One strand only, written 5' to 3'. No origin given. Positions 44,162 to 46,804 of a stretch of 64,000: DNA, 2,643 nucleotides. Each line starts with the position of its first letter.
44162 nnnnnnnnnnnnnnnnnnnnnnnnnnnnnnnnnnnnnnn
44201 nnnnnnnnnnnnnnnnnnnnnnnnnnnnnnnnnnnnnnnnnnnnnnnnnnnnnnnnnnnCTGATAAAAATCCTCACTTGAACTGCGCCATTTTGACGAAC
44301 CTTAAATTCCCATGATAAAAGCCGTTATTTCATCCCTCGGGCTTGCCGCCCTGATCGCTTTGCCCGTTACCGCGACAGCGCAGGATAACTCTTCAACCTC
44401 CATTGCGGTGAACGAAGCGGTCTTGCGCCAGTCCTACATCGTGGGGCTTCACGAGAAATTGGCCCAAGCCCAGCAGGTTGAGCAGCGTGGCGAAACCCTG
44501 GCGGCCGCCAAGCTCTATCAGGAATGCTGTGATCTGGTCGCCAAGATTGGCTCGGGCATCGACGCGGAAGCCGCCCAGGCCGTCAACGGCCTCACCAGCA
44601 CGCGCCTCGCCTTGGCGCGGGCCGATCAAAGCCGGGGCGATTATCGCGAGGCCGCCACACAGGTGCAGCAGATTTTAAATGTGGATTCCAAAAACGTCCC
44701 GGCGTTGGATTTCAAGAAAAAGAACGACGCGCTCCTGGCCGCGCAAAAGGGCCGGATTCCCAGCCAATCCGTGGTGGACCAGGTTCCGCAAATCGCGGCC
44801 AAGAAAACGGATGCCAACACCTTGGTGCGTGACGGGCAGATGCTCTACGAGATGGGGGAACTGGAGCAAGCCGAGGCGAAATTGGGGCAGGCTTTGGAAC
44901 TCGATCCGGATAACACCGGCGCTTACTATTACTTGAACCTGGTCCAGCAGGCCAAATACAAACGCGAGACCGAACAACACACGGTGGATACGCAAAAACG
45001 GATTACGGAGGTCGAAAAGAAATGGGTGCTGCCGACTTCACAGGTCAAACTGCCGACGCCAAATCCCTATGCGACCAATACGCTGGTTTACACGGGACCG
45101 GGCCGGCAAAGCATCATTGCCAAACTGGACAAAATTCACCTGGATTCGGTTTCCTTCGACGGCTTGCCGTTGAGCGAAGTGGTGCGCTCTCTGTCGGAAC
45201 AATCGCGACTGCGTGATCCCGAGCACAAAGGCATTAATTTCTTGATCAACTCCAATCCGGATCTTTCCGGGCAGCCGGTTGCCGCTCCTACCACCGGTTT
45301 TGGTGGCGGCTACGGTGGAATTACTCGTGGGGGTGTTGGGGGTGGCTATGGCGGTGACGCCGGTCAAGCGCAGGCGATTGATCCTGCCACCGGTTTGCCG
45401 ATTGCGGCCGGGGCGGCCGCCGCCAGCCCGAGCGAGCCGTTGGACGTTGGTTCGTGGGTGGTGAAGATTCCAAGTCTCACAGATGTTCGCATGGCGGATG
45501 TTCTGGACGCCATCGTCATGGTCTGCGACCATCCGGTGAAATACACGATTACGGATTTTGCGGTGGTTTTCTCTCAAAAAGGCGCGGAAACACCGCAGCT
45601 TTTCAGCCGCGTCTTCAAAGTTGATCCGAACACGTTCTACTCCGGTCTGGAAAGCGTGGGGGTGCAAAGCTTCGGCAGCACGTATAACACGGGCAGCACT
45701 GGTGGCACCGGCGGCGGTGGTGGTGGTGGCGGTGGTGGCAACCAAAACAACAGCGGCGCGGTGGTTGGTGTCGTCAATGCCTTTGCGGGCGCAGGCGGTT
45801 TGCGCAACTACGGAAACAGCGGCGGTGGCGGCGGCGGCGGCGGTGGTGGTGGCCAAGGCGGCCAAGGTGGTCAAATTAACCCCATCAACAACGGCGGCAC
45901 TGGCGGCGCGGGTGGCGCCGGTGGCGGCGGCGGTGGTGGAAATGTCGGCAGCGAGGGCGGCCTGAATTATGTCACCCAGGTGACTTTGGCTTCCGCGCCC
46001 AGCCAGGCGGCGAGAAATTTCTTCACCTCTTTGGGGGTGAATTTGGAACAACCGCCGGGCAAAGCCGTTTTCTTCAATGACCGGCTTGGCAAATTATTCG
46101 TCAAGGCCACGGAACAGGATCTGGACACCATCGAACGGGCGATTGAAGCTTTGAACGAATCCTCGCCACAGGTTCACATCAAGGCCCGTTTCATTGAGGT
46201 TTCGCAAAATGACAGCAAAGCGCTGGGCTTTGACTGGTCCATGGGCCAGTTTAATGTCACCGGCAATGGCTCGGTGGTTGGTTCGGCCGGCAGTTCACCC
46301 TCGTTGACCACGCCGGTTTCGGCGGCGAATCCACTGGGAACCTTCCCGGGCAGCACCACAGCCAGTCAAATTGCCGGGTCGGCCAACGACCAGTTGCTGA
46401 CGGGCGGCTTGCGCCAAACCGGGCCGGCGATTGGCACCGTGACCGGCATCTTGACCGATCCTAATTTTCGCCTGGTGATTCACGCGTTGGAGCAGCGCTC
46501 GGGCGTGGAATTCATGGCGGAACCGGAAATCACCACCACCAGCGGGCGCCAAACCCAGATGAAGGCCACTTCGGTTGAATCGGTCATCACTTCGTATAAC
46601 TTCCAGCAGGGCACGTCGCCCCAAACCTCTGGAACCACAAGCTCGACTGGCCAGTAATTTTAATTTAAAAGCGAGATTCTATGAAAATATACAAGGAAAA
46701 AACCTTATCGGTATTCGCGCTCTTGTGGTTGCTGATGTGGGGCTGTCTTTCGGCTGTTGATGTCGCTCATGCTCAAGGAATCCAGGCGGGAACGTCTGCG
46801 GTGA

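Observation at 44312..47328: Secretin split into two cistrons, the second with its own signal peptide installed on a low-GC junction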

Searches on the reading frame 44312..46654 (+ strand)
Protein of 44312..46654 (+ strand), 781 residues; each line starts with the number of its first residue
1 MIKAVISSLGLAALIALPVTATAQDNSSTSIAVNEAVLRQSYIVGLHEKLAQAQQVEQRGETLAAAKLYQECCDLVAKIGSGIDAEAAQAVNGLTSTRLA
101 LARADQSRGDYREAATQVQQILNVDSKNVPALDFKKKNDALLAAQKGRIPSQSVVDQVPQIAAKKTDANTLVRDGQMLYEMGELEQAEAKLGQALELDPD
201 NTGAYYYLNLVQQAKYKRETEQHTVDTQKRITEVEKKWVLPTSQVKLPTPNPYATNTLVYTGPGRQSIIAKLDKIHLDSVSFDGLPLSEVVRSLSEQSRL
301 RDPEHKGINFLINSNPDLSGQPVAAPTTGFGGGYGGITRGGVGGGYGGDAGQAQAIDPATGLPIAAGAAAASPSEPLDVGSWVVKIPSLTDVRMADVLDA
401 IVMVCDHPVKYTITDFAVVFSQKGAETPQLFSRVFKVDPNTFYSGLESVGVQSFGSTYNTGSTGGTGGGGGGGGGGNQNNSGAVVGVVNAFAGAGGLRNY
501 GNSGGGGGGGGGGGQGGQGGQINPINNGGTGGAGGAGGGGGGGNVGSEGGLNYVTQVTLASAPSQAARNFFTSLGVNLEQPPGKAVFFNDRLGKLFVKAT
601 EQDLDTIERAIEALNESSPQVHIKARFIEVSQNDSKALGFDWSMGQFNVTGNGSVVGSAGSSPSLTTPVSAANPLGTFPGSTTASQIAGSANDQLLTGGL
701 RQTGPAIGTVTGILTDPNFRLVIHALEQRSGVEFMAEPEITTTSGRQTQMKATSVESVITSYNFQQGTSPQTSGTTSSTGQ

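Call 3: search_protein_families(library=pfam, proteins=[window:44312-46654:+], max_evalue=0.1)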
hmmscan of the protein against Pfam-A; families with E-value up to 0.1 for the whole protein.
window:44312-46654:+ (781 aa): 8 families
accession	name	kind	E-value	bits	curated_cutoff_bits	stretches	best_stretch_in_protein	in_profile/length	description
PF13414.12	TPR_11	-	6.4e-07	29.4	26.8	1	175-213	1-39/42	TPR repeat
PF07719.23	TPR_2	-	5.8e-05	23.4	27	1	175-201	8-34/34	Tetratricopeptide repeat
PF13428.12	TPR_14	-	0.00011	22.9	23.5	0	176-208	9-41/44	Tetratricopeptide repeat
PF00515.34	TPR_1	-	0.00027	21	27.8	1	169-201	2-34/34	Tetratricopeptide repeat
PF14559.12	TPR_19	-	0.00028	21.6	25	1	178-208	1-31/68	Tetratricopeptide repeat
PF13432.12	TPR_16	-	0.01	16.7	32.7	0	178-208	7-37/65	Tetratricopeptide repeat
PF13424.12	TPR_12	-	0.062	13.9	30.1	0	175-197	10-74/77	Tetratricopeptide repeat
PF13431.12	TPR_17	-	0.082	13.7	24.4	0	193-213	4-24/34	Tetratricopeptide repeat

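Call 17: find_homologous_proteins(query=window:44312-46654:+, max_evalue=0.001)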
Query window:44312-46654:+ (781 aa): 742 proteins with E <= 0.001 among 8000 candidates; the best 120 are listed.
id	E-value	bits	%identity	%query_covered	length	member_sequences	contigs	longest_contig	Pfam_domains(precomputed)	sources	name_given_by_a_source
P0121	0.0e+0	1703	100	100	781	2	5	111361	PF13414.13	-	-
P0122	0.0e+0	1190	70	100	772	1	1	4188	PF14559.13,PF13414.13,PF13428.13,PF07719.24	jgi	jgi:tetratricopeptide (TPR) repeat protein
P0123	0.0e+0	1159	69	100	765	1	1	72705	PF14559.13,PF13414.13,PF00515.35,PF13432.13,PF13428.13,PF07719.24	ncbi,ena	-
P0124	0.0e+0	1152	69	100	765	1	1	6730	PF14559.13,PF13414.13,PF13432.13,PF13428.13,PF07719.24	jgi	-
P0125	0.0e+0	1149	68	99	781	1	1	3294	-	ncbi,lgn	-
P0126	0.0e+0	1148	68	98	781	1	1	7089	-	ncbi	-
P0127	0.0e+0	1147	68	100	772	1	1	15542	PF13414.13,PF00515.35,PF13432.13,PF07719.24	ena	-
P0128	0.0e+0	1147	68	99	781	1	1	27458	-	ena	-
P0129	0.0e+0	1147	68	99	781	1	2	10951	-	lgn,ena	-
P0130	0.0e+0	1146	68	98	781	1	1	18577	-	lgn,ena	-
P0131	0.0e+0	1127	68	98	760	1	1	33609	PF13414.13,PF13428.13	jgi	jgi:tetratricopeptide (TPR) repeat protein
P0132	0.0e+0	1122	69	96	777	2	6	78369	PF13414.13,PF13432.13,PF13428.13,PF07719.24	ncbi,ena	-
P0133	0.0e+0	1105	68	96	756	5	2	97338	PF13432.13,PF07719.24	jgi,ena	jgi:tetratricopeptide (TPR) repeat protein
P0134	0.0e+0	1105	68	97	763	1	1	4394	PF07719.24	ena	-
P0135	0.0e+0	1100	67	58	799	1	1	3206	PF13414.13,PF07719.24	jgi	jgi:tetratricopeptide (TPR) repeat protein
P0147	0.0e+0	1041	64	98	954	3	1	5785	PF13414.13,PF00263.27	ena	-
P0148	0.0e+0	1040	63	98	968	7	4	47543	PF13414.13,PF13432.13,PF00263.27,PF07719.24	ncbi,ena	-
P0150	0.0e+0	1039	63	98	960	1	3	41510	PF13414.13,PF00263.27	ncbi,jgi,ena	jgi:type II secretory pathway component GspD/PulD (secretin)/tetratricopeptide (TPR) repeat protein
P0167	6.1e-297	1005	63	96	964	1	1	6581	PF13432.13,PF00263.27,PF07719.24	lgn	-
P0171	1.9e-295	1000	63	98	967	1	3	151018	PF13414.13,PF00263.27,PF07719.24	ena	-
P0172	2.4e-295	1000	62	94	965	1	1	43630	PF13414.13,PF00263.27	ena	-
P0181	3.5e-289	980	61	100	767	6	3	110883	PF13414.13,PF03958.23,PF13432.13,PF13428.13,PF07719.24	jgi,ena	-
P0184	1.1e-287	974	59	98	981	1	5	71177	PF00263.27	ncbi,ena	-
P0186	3.0e-287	973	62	98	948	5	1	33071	PF13414.13,PF00263.27,PF07719.24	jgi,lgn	jgi:type II secretory pathway component GspD/PulD (secretin)/tetratricopeptide (TPR) repeat protein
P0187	3.5e-287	973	61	98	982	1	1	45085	PF13414.13,PF13432.13,PF00263.27,PF13428.13,PF07719.24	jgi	jgi:type II secretory pathway component GspD/PulD (secretin)/tetratricopeptide (TPR) repeat protein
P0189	1.8e-285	967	61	97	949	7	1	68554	PF13414.13,PF13432.13,PF00263.27,PF13428.13,PF07719.24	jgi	jgi:type II secretory pathway component GspD/PulD (secretin)/tetratricopeptide (TPR) repeat protein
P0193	5.7e-284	962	60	95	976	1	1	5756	PF00263.27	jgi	jgi:type II secretory pathway component GspD/PulD (secretin)/tetratricopeptide (TPR) repeat protein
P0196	1.8e-282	957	58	98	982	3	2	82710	PF13414.13,PF00263.27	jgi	jgi:type II secretory pathway component GspD/PulD (secretin)/tetratricopeptide (TPR) repeat protein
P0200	6.2e-280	949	59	99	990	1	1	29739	PF13432.13,PF00263.27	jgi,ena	-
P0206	2.4e-277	940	59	98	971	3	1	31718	PF00263.27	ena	-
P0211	1.6e-275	934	59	96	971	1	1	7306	PF00263.27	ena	-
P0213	5.3e-275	933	59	96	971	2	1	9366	PF00263.27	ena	-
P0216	4.5e-274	930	59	96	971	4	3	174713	PF00263.27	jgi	jgi:type II secretory pathway component GspD/PulD (secretin)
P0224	2.8e-269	914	56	100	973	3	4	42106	PF00263.27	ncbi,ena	-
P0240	1.2e-264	898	54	58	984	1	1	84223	PF00263.27,PF07719.24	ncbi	-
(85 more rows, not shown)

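Call 23: search_solved_structures(query=A2, max_evalue=0.001, show_alignments=5)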
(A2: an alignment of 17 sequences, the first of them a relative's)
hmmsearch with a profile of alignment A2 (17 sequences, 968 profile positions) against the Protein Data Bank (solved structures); distinct sequences matched with E-value up to 0.001: 21.
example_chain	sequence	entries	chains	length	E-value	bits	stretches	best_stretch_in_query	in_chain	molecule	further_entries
6hcg_A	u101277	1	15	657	8.7e-21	76.9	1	846-925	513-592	Type II secretion system protein D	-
5w68_A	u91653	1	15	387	2.1e-18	69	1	856-924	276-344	Putative type II secretion protein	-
9k8v_A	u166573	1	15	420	3.2e-18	68.3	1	854-924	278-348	General secretion pathway protein D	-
5wq8_A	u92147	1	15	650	6.4e-18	67.4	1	854-924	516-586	Type II secretion system protein D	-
5wq9_A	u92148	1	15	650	6.5e-18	67.3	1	854-924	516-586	Type II secretion system protein D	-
5zdh_A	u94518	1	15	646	1.3e-17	66.3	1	856-924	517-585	Type II secretion system protein D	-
6i1y_A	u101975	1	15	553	5.2e-17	64.4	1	854-924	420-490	General secretion pathway protein GspD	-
6i1x_A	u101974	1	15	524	3.6e-16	61.6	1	853-926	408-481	Type II secretion system protein D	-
6w6m_A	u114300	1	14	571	4.8e-15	57.8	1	860-924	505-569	Type IV pilus secretin PilQ family protein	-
5wln_G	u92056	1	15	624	1.4e-14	56.3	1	859-928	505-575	Type II secretion system protein D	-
5wq7_A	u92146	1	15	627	6.9e-14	54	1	843-924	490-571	Putative type II secretion system protein D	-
7ofh_A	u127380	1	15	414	1.2e-12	49.9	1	859-924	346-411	Virion export protein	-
6ve2_A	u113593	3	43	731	1.7e-12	49.4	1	860-925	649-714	Fimbrial assembly protein PilQ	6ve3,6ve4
9x0w_A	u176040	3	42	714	1.8e-12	49.3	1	860-925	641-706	Fimbrial assembly protein PilQ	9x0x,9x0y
8jvb_A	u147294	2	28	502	5.5e-11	44.4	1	836-927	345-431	Type II and III secretion system protein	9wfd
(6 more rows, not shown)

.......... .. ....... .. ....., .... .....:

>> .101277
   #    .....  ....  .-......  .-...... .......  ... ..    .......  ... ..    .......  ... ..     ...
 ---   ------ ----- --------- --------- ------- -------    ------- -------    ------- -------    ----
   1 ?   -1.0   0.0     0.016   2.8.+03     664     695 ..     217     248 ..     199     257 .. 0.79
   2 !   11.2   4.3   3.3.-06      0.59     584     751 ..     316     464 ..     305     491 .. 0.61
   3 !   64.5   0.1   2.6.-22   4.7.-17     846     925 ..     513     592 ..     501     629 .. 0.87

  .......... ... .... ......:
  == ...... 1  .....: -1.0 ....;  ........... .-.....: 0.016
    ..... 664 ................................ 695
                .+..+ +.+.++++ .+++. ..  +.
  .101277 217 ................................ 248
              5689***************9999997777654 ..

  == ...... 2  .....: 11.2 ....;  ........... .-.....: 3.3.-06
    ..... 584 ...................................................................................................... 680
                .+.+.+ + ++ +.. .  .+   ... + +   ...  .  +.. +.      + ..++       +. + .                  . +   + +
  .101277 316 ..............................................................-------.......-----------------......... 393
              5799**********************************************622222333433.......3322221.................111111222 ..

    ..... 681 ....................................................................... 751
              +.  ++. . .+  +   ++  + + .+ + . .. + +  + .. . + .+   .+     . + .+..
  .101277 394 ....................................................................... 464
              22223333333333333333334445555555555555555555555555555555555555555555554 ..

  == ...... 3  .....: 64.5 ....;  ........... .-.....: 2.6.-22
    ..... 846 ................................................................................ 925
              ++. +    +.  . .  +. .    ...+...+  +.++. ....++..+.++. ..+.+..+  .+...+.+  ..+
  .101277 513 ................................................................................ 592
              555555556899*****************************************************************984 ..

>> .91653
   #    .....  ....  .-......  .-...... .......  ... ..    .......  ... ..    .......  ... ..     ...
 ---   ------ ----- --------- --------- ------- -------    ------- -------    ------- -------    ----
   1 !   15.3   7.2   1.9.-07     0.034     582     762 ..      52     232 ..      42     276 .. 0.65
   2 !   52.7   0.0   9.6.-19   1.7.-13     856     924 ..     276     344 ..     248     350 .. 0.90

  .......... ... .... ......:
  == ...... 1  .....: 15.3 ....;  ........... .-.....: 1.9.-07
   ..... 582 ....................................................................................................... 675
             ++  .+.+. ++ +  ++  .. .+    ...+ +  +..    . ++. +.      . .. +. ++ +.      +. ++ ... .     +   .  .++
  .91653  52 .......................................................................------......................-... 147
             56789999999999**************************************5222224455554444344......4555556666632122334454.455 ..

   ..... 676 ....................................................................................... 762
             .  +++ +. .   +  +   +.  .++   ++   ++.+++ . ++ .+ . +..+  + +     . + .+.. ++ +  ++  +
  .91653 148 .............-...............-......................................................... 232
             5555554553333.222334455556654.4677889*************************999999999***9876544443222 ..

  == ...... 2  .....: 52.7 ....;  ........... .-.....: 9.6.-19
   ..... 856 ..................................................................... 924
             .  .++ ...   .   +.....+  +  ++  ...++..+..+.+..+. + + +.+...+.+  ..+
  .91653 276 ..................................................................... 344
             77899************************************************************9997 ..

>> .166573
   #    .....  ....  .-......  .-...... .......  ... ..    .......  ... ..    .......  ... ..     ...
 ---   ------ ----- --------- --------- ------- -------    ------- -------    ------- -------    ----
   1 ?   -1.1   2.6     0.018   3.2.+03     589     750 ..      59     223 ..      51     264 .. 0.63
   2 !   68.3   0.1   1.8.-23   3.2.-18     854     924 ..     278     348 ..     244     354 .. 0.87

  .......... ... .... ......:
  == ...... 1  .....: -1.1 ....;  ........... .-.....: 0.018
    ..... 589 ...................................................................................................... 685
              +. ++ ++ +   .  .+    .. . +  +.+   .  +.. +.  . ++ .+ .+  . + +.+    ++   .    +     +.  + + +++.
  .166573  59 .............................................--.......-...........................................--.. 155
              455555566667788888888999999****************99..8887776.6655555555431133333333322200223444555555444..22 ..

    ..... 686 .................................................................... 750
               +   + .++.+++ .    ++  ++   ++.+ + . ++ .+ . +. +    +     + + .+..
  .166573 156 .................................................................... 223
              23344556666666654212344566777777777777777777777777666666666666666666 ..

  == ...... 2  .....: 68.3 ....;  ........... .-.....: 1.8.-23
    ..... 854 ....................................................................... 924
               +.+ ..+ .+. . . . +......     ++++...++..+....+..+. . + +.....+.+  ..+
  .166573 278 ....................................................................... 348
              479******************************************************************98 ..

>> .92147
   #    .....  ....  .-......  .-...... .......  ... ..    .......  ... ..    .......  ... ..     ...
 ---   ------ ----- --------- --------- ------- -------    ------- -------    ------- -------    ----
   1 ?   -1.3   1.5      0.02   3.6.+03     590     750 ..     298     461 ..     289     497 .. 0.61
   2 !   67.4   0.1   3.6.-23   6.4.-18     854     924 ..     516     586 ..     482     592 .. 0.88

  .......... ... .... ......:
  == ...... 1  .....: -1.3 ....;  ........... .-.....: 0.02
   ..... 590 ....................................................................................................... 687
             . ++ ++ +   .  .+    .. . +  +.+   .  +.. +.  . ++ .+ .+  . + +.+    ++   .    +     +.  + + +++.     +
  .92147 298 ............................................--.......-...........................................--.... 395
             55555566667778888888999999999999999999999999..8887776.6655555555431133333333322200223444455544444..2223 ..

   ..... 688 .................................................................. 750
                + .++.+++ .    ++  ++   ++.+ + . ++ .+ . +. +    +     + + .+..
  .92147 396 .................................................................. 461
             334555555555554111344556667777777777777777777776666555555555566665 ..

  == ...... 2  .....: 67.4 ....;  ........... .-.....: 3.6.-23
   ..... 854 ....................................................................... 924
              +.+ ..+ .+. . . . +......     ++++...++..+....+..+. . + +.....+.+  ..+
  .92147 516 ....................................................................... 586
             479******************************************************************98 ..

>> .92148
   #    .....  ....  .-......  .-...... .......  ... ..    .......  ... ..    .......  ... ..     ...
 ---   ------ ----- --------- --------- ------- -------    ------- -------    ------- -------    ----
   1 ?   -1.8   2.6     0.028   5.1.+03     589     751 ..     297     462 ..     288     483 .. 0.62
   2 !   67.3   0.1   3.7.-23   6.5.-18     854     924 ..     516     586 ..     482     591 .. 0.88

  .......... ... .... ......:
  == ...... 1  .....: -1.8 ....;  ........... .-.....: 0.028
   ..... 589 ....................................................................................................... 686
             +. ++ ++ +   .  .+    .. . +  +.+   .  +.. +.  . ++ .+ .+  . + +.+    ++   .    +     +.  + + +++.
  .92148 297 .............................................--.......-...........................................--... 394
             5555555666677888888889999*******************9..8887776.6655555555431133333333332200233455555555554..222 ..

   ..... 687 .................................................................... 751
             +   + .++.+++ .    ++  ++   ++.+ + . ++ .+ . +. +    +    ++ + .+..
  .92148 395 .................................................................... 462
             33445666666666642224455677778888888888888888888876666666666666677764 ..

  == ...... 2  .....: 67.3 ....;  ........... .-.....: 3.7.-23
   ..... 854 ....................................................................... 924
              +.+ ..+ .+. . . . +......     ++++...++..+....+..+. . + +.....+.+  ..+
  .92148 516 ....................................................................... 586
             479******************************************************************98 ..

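Call 38: predict_structure(alignment_id=A2)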
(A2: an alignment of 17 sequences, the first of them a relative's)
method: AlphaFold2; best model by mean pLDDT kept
length: 948 residues; sequences in the alignment: 17
mean_pLDDT: 40.4   pTM: 0.25
mean pLDDT of the five models: 40.4, 40.4, 39.9, 39.5, 37.6
residues with pLDDT >= 90: 13; 70-90: 164; 50-70: 68; < 50: 703
segments of 3 or more residues with pLDDT < 50: 1-5, 16-27, 231-534, 550-552, 558-565, 580-948
pLDDT, mean of each block of 10 residues (from residue 1): 49 48 48 75 88 88 88 84 85 89 83 86 86 86 67 66 83 90 89 85 86 78 64 39 30 25 31 27 36 43 29 25 24 33 28 23 26 31 26 28 27 25 23 23 25 23 21 23 24 24 25 24 25 50 56 50 49 53 37 24 22 23 24 27 26 27 26 25 24 24 22 22 26 34 27 25 34 31 28 27 25 26 26 25 25 24 23 23 23 22 24 26 30 32 34
secondary structure, 60 per line:
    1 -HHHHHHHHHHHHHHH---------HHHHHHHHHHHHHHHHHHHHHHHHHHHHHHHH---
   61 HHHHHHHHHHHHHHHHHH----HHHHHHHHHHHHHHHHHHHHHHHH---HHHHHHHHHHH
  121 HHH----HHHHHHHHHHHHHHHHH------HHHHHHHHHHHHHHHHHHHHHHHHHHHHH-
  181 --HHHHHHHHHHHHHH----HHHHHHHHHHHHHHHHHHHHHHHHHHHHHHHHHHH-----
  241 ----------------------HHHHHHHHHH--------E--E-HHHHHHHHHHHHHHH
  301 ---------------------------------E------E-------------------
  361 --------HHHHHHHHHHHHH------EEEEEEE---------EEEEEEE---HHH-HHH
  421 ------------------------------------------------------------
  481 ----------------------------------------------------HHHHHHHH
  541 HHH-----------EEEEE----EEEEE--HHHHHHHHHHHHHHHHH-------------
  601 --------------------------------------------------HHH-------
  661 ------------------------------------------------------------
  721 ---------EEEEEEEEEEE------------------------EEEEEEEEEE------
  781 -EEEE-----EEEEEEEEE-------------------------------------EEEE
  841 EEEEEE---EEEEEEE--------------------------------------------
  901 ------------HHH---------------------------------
elements in order (helices of 4 or more, strands of 3 or more residues): H2-16 H26-57 H61-78 H83-106 H110-123 H128-144 H151-179 H183-196 H201-235 H263-272 H286-300 H369-381 E388-394 E404-410 H533-543 E555-559 E564-568 H571-587 E730-740 E765-774 E782-785 E791-799 E837-846 E850-856
